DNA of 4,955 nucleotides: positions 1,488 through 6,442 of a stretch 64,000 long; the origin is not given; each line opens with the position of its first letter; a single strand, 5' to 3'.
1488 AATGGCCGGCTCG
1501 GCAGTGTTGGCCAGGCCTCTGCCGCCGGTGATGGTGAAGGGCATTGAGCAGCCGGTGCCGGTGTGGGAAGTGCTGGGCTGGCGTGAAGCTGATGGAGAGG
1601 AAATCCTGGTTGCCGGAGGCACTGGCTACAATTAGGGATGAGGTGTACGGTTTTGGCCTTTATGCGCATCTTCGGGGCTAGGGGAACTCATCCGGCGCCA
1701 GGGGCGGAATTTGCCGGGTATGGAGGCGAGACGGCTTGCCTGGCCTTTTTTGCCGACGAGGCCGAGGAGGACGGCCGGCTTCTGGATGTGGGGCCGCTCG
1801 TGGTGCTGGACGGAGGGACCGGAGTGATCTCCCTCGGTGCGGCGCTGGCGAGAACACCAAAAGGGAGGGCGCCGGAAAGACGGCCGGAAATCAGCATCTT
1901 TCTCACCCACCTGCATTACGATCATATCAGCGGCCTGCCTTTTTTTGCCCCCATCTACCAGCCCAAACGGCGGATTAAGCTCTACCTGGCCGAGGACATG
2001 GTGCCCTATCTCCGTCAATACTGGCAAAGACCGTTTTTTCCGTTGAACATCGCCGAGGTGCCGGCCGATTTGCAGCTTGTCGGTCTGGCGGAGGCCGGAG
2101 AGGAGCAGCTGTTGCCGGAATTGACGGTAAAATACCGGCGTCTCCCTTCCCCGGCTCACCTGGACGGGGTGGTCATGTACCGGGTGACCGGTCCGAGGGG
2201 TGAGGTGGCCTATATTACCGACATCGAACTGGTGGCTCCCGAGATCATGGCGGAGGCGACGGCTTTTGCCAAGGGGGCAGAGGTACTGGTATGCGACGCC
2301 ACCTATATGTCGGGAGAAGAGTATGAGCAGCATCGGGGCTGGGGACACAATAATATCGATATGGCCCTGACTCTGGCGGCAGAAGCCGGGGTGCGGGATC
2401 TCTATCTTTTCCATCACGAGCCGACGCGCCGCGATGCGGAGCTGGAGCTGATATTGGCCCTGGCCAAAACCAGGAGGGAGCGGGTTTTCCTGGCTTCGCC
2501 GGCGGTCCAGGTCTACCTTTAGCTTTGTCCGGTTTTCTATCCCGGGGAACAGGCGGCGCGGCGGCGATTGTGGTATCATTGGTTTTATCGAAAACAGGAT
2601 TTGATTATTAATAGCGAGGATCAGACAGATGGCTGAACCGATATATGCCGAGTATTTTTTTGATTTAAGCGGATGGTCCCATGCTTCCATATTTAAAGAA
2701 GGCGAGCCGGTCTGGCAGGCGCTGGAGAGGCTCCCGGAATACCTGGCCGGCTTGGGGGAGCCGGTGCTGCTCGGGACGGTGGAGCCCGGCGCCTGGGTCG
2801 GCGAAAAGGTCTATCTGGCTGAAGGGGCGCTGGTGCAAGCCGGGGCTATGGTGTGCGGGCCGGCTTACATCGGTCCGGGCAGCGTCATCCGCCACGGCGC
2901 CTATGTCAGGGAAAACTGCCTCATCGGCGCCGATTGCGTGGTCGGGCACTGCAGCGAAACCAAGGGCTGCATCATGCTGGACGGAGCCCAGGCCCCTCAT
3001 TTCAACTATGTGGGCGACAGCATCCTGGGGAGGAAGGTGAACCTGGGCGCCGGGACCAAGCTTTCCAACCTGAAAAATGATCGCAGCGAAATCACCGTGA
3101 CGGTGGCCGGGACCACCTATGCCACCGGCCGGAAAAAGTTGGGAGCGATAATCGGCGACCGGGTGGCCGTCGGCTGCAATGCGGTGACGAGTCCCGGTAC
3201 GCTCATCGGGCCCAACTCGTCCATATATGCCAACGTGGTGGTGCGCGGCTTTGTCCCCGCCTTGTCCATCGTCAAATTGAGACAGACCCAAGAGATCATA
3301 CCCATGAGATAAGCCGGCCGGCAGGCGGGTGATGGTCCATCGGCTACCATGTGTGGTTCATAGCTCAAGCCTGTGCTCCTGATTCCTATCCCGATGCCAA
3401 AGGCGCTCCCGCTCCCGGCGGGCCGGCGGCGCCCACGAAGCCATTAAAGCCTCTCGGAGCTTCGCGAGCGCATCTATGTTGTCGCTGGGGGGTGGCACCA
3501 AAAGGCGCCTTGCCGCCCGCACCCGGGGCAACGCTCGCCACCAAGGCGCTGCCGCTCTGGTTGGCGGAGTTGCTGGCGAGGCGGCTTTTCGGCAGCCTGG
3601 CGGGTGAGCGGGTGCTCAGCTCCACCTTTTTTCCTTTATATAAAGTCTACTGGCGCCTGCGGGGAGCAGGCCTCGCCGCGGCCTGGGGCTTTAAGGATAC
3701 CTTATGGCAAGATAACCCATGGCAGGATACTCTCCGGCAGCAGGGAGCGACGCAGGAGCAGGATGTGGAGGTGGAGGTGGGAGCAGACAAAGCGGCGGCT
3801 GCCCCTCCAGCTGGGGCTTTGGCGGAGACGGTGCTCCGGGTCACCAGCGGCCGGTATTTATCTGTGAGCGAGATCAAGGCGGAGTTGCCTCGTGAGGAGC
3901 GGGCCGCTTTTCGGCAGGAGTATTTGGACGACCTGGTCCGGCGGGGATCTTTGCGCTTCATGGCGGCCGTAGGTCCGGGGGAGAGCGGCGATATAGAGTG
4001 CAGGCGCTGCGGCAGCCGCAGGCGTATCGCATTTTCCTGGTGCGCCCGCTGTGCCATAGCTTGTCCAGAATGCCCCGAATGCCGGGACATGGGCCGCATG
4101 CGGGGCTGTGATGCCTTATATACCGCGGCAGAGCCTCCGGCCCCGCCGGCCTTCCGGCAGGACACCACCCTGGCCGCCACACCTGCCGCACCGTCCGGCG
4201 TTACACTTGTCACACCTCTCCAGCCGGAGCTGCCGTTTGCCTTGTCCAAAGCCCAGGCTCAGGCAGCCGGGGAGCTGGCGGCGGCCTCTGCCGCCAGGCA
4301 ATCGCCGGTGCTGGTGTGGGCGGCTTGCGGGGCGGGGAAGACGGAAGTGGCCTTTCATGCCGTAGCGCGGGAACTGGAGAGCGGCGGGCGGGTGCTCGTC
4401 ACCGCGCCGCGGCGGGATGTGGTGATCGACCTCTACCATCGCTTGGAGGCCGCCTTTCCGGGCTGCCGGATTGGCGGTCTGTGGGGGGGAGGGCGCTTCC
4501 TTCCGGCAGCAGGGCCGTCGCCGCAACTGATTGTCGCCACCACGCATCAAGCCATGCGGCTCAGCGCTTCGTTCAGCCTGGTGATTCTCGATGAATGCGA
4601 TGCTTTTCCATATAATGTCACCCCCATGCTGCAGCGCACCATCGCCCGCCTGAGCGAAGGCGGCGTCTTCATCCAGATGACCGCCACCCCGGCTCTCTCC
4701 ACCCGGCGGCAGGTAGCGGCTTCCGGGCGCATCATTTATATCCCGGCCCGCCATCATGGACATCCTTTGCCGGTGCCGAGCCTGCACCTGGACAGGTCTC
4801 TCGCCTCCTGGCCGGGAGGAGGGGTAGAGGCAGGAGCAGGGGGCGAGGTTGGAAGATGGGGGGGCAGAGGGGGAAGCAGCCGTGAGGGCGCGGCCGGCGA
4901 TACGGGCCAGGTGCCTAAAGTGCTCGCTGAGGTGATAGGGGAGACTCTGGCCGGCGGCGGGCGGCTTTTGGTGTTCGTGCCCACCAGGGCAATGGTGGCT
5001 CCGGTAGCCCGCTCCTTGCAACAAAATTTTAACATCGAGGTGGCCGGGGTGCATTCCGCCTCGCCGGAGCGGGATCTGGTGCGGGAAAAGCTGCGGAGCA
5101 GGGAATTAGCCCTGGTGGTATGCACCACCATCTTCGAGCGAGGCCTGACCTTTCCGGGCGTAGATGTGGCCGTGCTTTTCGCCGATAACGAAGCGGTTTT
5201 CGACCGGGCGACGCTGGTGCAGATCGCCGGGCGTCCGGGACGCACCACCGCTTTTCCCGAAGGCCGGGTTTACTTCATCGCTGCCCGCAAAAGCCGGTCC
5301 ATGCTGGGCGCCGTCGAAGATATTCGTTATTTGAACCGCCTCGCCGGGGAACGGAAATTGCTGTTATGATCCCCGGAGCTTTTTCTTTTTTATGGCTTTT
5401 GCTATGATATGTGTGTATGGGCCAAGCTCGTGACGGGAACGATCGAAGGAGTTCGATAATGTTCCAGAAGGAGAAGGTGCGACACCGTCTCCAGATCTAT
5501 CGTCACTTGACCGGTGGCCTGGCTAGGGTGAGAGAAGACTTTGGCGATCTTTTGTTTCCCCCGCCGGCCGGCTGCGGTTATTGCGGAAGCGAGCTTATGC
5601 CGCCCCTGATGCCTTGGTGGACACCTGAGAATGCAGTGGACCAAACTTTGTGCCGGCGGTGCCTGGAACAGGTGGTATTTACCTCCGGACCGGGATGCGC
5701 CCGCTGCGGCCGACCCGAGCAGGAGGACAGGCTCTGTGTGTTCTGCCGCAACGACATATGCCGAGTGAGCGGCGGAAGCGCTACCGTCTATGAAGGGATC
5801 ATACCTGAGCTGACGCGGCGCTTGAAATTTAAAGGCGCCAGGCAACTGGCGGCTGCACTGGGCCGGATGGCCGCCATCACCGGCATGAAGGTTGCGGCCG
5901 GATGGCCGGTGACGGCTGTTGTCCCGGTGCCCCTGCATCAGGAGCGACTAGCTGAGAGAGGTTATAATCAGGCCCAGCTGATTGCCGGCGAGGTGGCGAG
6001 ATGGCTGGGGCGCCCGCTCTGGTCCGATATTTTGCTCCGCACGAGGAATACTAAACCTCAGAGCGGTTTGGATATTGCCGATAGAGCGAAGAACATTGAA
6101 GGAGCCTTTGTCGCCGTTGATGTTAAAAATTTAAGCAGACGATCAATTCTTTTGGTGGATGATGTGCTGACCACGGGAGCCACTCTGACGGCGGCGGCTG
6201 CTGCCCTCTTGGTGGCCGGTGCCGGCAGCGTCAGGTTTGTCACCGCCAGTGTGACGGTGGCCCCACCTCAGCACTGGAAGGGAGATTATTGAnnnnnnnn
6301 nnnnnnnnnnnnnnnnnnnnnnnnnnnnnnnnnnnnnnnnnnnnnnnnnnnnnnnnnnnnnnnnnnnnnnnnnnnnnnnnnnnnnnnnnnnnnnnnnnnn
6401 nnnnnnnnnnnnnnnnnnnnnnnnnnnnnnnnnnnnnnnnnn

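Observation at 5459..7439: Orphan csrA retained at the site of a deleted flagellar locus, followed by a strong promoter and a GGA-rich ~370-nt leader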

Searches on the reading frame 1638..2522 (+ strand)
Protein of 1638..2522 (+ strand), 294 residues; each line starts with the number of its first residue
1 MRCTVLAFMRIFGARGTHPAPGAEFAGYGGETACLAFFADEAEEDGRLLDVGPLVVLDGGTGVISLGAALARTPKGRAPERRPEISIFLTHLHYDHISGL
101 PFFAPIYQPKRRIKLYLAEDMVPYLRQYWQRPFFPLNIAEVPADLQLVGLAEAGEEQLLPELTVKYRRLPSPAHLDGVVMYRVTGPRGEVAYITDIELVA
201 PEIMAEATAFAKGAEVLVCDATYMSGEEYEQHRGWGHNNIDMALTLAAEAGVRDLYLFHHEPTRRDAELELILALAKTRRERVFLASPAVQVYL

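Call 10: search_protein_families(library=pfam, proteins=[window:1638-2522:+])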
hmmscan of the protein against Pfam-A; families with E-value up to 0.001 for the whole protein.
window:1638-2522:+ (294 aa): 2 families
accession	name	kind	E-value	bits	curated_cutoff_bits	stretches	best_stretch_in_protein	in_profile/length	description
PF12706.13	Lactamase_B_2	-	2.9e-20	73.1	27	1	56-260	4-200/200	Beta-lactamase superfamily domain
PF00753.33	Lactamase_B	-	3.4e-08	34.1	22.7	1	52-179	15-137/196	Metallo-beta-lactamase superfamily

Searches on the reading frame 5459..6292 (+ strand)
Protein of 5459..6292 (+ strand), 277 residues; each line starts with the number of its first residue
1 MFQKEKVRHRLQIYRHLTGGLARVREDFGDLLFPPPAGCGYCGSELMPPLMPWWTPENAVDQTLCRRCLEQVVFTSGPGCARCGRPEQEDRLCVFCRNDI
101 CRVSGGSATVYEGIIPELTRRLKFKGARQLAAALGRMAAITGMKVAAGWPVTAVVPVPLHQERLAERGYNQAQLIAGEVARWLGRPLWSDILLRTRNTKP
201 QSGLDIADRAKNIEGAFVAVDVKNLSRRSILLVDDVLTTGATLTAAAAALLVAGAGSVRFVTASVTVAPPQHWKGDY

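Call 10: search_protein_families(library=pfam, proteins=[window:5459-6292:+])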
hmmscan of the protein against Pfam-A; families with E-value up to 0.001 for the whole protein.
window:5459-6292:+ (277 aa): 2 families
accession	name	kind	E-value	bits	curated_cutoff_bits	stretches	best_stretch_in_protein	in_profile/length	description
PF18912.6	DZR_2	-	4.5e-08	33.2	27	1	30-96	3-55/56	Double zinc ribbon domain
PF00156.33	Pribosyltran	-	2e-06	27.6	26.3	1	220-263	80-123/158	Phosphoribosyl transferase domain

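Call 22: find_related_loci(query=window:5459-6292:+, collection=genome_contigs, flank=10000)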
Query window:5459-6292:+ (277 aa) in genome_contigs; peptide patterns used: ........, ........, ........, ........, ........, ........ (x = any residue, [..] = any of these).
147 stretches matched a pattern; 9 encode a relative of the query (tblastn E <= 1e-3); 9 distinct loci.
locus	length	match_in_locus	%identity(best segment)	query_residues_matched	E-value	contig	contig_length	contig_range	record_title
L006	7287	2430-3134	36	32-276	6e-35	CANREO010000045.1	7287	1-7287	MAG: uncultured Clostridia bacterium isolate Lapin-024__bin87 genome assembly, contig: Lapin-024__NODE_12479_length_7287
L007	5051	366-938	29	59-266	2e-29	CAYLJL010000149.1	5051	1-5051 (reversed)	MAG TPA_asm: uncultured Lachnospiraceae bacterium isolate ERP125879_co2_185 genome assembly, contig: NODE_9817_length_50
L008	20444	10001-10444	39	107-251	1e-26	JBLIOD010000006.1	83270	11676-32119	MAG: Gammaproteobacteria bacterium isolate 3300053785_172 Ga0535658_0000250, whole genome shotgun sequence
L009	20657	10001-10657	33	46-272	4e-24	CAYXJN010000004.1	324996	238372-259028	MAG TPA_asm: uncultured Ignavibacteriales bacterium isolate SRP292972_co2_124 genome assembly, contig: NODE_17_length_32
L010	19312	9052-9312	46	170-258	1e-13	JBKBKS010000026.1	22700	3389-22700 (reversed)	MAG: Fimbriimonadales bacterium isolate 21I_052.bin.29 NODE_26_length_22700_cov_4.988198, whole genome shotgun sequence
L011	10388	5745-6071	40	145-258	8e-12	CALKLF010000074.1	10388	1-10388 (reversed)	MAG: uncultured Fimbriimonadales bacterium isolate R1_Bin_Bin_75_sub_1 genome assembly, contig: c_000002646447, whole ge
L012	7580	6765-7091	37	145-258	1e-11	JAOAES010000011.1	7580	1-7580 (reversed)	MAG: Fimbriimonadales bacterium isolate SKW266 k141_1417109, whole genome shotgun sequence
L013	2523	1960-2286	39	145-258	9e-11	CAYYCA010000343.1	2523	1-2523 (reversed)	MAG TPA_asm: uncultured Fimbriimonadales bacterium isolate binchicken_co170_10 genome assembly, contig: NODE_14725_lengt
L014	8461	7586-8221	31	62-258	4e-19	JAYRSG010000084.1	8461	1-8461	MAG: Candidatus Moraniibacteriota bacterium isolate XM1_ASGE3bin.7 k141_496522, whole genome shotgun sequence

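Call 55: search_protein_families(library=ncbifam, proteins=[window:5459-6292:+], max_evalue=0.01)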
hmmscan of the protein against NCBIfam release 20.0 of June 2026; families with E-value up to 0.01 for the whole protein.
window:5459-6292:+ (277 aa): 18 families
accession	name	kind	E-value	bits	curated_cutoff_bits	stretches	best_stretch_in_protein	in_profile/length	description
NF008616.0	PRK11595.1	equivalog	1.2e-29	103.4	304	1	62-261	20-221/227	DNA utilization protein GntX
TIGR00201.1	comF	subfamily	8.5e-29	100.8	233.55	1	65-259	1-184/190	ComF family protein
TIGR01251.1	ribP_PPkin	subfamily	2.8e-05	23.2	113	1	209-260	195-243/309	ribose-phosphate diphosphokinase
NF005537.0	PRK07199.1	subfamily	3e-05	23.2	322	1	219-262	203-246/301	ribose-phosphate diphosphokinase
NF002320.0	PRK01259.1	subfamily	0.00012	21.6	297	1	223-262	210-249/316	ribose-phosphate diphosphokinase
NF006605.0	PRK09162.1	equivalog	0.00016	21.1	181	1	222-260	93-131/183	hypoxanthine-guanine phosphoribosyltransferase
NF002095.0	PRK00934.1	equivalog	0.0003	20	296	1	213-260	194-238/287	ribose-phosphate diphosphokinase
NF005592.0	PRK07322.1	subfamily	0.00064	19.2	143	1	219-256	112-149/180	adenine phosphoribosyltransferase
NF003549.0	PRK05205.1-5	equivalog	0.0008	18.9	138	1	223-254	95-126/182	bifunctional pyr operon transcriptional regulator/uracil phosphoribosyltransferase PyrR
NF002844.0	PRK03092.1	equivalog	0.00086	18.6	438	1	222-264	218-260/326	ribose-phosphate diphosphokinase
NF003548.0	PRK05205.1-4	equivalog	0.0023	17.8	218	1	214-255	80-118/173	bifunctional pyr operon transcriptional regulator/uracil phosphoribosyltransferase PyrR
NF003428.0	PRK04923.1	equivalog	0.0028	16.8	536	1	216-268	206-259/319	ribose-phosphate diphosphokinase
NF002618.0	PRK02269.1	equivalog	0.0042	16.7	460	1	220-259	210-249/321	ribose-phosphate diphosphokinase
NF002636.0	PRK02304.1-5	equivalog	0.0047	16.4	125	1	226-255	116-145/176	adenine phosphoribosyltransferase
NF003545.0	PRK05205.1-1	equivalog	0.0052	16.2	140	1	226-250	88-112/171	bifunctional pyr operon transcriptional regulator/uracil phosphoribosyltransferase PyrR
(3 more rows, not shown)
